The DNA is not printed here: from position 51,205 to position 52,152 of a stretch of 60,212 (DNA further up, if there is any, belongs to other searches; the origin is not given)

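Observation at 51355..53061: Co-oriented LRR protein plus endonuclease-III-like HhH protein: a possible sensor/effector pair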

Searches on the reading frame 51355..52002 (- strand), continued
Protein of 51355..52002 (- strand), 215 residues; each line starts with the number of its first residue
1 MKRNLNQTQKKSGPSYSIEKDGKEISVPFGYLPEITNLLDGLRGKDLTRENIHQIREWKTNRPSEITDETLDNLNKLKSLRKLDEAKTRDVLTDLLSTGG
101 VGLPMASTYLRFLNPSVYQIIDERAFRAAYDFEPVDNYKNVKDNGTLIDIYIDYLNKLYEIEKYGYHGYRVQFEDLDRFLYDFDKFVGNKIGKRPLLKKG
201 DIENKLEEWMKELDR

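Call 63: search_protein_families(library=pfam, alignment_id=A3, max_evalue=0.00001)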
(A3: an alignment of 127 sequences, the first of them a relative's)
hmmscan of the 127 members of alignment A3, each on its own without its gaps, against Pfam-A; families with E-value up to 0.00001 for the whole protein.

A. member 1, L013:4341-5378:+ (346 aa): 0 families

B. families by the number of members that match (of 127 scanned): 155 families (the first 25 are shown)
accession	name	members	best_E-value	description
PF25174.1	Beta-prop_THOC3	2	5e-30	THOC3 beta-propeller domain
PF13751.12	DDE_Tnp_1_6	2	5e-22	Transposase DDE domain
PF01609.27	DDE_Tnp_1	2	3.8e-19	Transposase DDE domain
PF01680.23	SOR_SNZ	1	6.4e-106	SOR/SNZ family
PF00330.25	Aconitase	1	2.9e-100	Aconitase family (aconitate hydratase)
PF22507.2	DUF6994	1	1.5e-91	Family of unknown function (DUF6994)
PF16363.11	GDP_Man_Dehyd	1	5.4e-91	GDP-mannose 4,6 dehydratase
PF13728.12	TraF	1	2.5e-67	F plasmid transfer operon protein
PF00557.29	Peptidase_M24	1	6.5e-65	Metallopeptidase family M24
PF01370.27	Epimerase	1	7.8e-65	NAD dependent epimerase/dehydratase family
PF13561.12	adh_short_C2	1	1.1e-54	Enoyl-(Acyl carrier protein) reductase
PF00106.31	adh_short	1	8.2e-54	short chain dehydrogenase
PF00326.27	Peptidase_S9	1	1.4e-53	Prolyl oligopeptidase family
PF04452.19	Methyltrans_RNA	1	2.9e-53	RNA methyltransferase domain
PF00515.34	TPR_1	1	9.8e-53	Tetratricopeptide repeat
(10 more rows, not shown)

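Call 64: search_protein_families(library=padloc, alignment_id=A3, max_evalue=0.00001)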
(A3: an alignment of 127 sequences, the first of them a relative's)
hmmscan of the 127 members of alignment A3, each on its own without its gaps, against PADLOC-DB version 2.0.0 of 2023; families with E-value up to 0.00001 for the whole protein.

A. member 1, L013:4341-5378:+ (346 aa): 0 families

B. families by the number of members that match (of 127 scanned): 53 families (the first 25 are shown)
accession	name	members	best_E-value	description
PDLC03973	UzuA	1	1.1e-63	-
PDLC02226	AbiEi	1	1.2e-60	AbiEi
PDLC04787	PDC-S01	1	2.2e-59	-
PDLC04869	PDC-S05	1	1.2e-53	-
PDLC04856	PDC-S05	1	9.8e-53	-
PDLC04789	PDC-S01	1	5.8e-47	-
PDLC03974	UzuA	1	7e-42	-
PDLC04849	PDC-S05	1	1.6e-38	-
PDLC04790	PDC-S01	1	7.8e-34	-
PDLC04791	PDC-S01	1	3.2e-32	-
PDLC02251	AbiEi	1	6.4e-27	AbiEi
PDLC02236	AbiEi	1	2.2e-26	AbiEi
PDLC04990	PDC-S31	1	1.2e-24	-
PDLC02247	AbiEi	1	2.1e-24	AbiEi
PDLC01652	WYL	1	2.6e-24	"CAS-I,CAS-II,CAS-III,CAS-IV,CAS-V,CAS-VI; associated_signaling"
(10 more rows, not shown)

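Call 65: list_cluster_members(proteins=[P0049, P0054, P0058, P0059, P0060, P0061, P0065, P0066, P0071, P0178])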
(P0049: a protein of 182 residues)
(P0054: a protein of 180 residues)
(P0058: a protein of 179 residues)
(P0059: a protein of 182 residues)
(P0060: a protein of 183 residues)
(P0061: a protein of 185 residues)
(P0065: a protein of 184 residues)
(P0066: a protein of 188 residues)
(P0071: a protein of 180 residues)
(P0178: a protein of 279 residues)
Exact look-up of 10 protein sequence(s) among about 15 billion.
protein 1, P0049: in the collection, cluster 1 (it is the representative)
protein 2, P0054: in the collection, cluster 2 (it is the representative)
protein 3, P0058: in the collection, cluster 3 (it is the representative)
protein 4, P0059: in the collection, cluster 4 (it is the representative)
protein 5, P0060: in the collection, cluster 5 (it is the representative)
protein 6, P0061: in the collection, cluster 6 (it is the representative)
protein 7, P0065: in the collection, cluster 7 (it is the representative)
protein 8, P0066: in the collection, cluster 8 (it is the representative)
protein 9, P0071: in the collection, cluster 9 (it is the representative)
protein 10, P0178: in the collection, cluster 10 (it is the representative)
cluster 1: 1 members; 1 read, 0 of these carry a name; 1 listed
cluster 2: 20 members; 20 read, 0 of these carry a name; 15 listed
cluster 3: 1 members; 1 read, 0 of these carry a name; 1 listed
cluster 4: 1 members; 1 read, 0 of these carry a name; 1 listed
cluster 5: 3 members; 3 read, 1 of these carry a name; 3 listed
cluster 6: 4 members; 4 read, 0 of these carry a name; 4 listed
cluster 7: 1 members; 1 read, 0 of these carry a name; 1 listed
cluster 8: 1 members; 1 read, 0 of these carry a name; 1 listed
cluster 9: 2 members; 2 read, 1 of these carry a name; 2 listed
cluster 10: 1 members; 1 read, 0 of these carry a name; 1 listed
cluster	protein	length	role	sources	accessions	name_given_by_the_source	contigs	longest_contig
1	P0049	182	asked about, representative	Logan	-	-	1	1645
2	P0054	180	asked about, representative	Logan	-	-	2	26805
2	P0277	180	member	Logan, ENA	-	-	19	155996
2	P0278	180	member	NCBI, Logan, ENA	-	-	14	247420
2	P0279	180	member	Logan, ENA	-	-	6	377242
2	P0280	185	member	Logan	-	-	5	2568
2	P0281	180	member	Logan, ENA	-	-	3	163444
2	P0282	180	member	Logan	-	-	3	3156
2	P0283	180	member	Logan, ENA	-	-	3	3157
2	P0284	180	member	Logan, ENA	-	-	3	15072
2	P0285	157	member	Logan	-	-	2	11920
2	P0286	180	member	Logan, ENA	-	-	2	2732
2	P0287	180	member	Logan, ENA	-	-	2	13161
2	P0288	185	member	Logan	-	-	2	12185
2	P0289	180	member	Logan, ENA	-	-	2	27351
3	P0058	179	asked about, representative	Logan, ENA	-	-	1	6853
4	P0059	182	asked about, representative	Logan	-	-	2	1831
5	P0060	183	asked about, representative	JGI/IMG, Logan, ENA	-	thermostable 8-oxoguanine DNA glycosylase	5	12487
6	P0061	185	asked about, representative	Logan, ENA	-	-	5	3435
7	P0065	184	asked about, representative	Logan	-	-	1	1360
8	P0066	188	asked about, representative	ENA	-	-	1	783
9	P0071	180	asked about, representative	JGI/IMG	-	hypothetical protein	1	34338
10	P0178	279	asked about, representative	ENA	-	-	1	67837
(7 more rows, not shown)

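Call 66: search_dna_similar(query=P0060, collection=plasmids, mode=protein, max_evalue=0.001, max_rows=15)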
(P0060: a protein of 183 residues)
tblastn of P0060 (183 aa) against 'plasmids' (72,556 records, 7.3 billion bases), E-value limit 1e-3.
Records with a match: 1; places in all: 1; records where one place covers at least 80% of the query: 1.
Best place of each record, by identity: <60% 1.
By first word of the organism name: Methylobacter 1.
By predicted mobility (MOB-suite, as given by PLSDB): non-mobilizable 1.
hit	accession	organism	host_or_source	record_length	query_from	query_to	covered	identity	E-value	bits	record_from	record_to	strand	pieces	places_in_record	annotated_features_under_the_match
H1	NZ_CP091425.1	Methylobacter sp. YRD-M1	isolate,wetland soil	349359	16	175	87%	41.8%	5e-25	107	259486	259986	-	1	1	hypothetical protein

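Call 67: search_dna_similar(query=window:51355-52002:-, collection=phages, mode=protein, max_evalue=0.001, max_rows=15)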
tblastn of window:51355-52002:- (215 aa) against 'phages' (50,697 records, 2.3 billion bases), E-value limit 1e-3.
No match.

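Call 68: get_annotated_region(hit=H1, flank=8000)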
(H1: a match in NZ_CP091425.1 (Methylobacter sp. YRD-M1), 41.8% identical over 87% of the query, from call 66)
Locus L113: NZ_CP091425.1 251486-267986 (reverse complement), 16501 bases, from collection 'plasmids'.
description: Methylobacter sp. YRD-M1 plasmid unnamed1, complete sequence
organism: Methylobacter sp. YRD-M1 (NCBI taxid 2911520)
taxonomy: Bacteria; Pseudomonadota; Gammaproteobacteria; Methylococcales; Methylococcaceae; Methylobacter; Methylobacter sp. YRD-M1
host: -; source: isolate,wetland soil; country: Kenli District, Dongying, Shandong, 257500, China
typing (MOB-suite, as given by PLSDB): non-mobilizable
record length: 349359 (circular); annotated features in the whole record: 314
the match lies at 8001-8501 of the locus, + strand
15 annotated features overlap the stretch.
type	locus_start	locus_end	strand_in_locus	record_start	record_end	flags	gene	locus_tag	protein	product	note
CDS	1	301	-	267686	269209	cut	-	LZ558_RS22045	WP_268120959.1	type I restriction-modification system subunit M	GO:0006306 - DNA methylation [Evidence IEA]; GO:0009307 - DNA restriction-modification system [Evidence IEA]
CDS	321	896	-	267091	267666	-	-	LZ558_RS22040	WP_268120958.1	restriction endonuclease subunit S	GO:0006304 - DNA modification [Evidence IEA]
CDS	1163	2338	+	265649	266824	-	-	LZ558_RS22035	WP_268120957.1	metallohydrolase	-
CDS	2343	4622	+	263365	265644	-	-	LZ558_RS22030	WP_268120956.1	Mov34/MPN/PAD-1 family protein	-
CDS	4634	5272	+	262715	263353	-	-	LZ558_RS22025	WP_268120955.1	hypothetical protein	-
CDS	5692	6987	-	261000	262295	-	-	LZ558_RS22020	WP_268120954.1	TM0106 family RecB-like putative nuclease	-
CDS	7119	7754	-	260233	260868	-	-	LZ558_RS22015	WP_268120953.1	hypothetical protein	-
CDS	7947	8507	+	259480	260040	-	-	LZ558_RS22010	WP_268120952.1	hypothetical protein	-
CDS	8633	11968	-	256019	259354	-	-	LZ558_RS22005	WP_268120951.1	DEAD/DEAH box helicase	-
CDS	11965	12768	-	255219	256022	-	-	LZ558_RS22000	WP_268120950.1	Hachiman antiphage defense system protein HamA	-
CDS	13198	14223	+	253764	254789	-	-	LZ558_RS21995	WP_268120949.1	IS4 family transposase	-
CDS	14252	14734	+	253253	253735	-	-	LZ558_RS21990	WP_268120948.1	RimK/LysX family protein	-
CDS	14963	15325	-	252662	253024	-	-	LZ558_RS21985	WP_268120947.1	hypothetical protein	-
CDS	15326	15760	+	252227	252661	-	-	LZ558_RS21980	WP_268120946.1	hypothetical protein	-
CDS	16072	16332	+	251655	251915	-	-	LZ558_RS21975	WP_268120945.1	hypothetical protein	-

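Call 75: find_homologous_proteins(query=L014:5206-6540:+)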
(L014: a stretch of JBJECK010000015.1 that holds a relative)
Query L014:5206-6540:+ (445 aa): 1112 proteins with E <= 0.001 among 5660 candidates; the best 120 are listed.
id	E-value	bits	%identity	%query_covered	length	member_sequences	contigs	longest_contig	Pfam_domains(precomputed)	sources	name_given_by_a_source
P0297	0.0e+0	1027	100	100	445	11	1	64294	PF13306.13,PF13855.13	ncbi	ncbi:MAG: leucine-rich repeat domain-containing protein [Paludibacteraceae bacterium]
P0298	1.0e-67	247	36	53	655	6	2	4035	PF13306.13,PF12799.14,PF13855.13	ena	-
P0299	1.7e-66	243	41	43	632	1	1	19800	PF13306.13,PF12799.14,PF13855.13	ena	-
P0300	3.0e-66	242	32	52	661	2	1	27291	PF13306.13,PF13855.13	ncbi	-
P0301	2.6e-63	232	39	43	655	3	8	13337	PF13306.13,PF12799.14,PF13855.13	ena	-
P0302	3.1e-62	229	31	44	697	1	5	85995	PF13306.13,PF05725.19,PF13855.13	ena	-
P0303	1.1e-59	220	27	49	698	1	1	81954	PF13306.13,PF05725.19,PF13855.13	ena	-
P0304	3.1e-59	219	31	50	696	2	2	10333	PF13306.13,PF05725.19,PF13855.13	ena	-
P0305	6.9e-59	218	31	50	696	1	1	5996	PF13306.13,PF05725.19,PF13855.13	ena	-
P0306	6.9e-59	218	31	50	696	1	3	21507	PF13306.13,PF05725.19,PF13855.13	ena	-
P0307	2.2e-57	213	29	52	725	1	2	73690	PF13306.13,PF13855.13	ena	-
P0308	1.7e-54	203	32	35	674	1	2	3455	PF13306.13,PF05725.19,PF13855.13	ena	-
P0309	2.1e-54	203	36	34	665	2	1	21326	PF13306.13,PF05725.19,PF13855.13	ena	-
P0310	8.8e-53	198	29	53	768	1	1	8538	PF13306.13,PF05725.19,PF13855.13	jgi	-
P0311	7.9e-51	191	31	47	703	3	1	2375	PF13306.13,PF13855.13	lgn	-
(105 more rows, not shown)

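Call 78: search_protein_families(library=phrogs, proteins=[window:51355-52002:-, P0060], max_evalue=0.01)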
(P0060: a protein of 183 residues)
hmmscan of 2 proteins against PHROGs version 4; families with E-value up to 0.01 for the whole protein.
window:51355-52002:- (215 aa): 1 family
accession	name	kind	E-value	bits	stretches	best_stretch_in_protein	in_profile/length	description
phrog_24538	-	unknown function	0.0013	19.8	1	95-184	10-103/109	-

P0060 (183 aa): 1 family
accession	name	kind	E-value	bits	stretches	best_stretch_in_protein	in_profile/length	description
phrog_24538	-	unknown function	2e-07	32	1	85-169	9-105/109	-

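Call 79: search_solved_structures(query=A2, max_evalue=1, show_alignments=5)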
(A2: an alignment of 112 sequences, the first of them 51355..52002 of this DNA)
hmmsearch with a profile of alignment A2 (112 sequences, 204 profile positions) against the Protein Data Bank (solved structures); distinct sequences matched with E-value up to 1: 6.
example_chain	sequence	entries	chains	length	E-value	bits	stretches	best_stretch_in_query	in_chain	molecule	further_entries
9o02_A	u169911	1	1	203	0.00057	22.5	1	56-145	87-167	8-oxoguanine DNA glycosylase/AP lyase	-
9o00_A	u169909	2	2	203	0.0021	20.7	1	56-145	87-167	8-oxoguanine DNA glycosylase/AP lyase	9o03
3fhg_A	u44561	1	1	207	0.021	17.4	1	72-172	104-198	N-glycosylase/DNA lyase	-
3knt_A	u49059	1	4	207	0.041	16.5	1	69-171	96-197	N-glycosylase/DNA lyase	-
3fhf_A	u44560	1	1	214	0.053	16.1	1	69-171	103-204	N-glycosylase/DNA lyase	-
9o01_A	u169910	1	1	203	0.064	15.9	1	56-145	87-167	8-oxoguanine DNA glycosylase/AP lyase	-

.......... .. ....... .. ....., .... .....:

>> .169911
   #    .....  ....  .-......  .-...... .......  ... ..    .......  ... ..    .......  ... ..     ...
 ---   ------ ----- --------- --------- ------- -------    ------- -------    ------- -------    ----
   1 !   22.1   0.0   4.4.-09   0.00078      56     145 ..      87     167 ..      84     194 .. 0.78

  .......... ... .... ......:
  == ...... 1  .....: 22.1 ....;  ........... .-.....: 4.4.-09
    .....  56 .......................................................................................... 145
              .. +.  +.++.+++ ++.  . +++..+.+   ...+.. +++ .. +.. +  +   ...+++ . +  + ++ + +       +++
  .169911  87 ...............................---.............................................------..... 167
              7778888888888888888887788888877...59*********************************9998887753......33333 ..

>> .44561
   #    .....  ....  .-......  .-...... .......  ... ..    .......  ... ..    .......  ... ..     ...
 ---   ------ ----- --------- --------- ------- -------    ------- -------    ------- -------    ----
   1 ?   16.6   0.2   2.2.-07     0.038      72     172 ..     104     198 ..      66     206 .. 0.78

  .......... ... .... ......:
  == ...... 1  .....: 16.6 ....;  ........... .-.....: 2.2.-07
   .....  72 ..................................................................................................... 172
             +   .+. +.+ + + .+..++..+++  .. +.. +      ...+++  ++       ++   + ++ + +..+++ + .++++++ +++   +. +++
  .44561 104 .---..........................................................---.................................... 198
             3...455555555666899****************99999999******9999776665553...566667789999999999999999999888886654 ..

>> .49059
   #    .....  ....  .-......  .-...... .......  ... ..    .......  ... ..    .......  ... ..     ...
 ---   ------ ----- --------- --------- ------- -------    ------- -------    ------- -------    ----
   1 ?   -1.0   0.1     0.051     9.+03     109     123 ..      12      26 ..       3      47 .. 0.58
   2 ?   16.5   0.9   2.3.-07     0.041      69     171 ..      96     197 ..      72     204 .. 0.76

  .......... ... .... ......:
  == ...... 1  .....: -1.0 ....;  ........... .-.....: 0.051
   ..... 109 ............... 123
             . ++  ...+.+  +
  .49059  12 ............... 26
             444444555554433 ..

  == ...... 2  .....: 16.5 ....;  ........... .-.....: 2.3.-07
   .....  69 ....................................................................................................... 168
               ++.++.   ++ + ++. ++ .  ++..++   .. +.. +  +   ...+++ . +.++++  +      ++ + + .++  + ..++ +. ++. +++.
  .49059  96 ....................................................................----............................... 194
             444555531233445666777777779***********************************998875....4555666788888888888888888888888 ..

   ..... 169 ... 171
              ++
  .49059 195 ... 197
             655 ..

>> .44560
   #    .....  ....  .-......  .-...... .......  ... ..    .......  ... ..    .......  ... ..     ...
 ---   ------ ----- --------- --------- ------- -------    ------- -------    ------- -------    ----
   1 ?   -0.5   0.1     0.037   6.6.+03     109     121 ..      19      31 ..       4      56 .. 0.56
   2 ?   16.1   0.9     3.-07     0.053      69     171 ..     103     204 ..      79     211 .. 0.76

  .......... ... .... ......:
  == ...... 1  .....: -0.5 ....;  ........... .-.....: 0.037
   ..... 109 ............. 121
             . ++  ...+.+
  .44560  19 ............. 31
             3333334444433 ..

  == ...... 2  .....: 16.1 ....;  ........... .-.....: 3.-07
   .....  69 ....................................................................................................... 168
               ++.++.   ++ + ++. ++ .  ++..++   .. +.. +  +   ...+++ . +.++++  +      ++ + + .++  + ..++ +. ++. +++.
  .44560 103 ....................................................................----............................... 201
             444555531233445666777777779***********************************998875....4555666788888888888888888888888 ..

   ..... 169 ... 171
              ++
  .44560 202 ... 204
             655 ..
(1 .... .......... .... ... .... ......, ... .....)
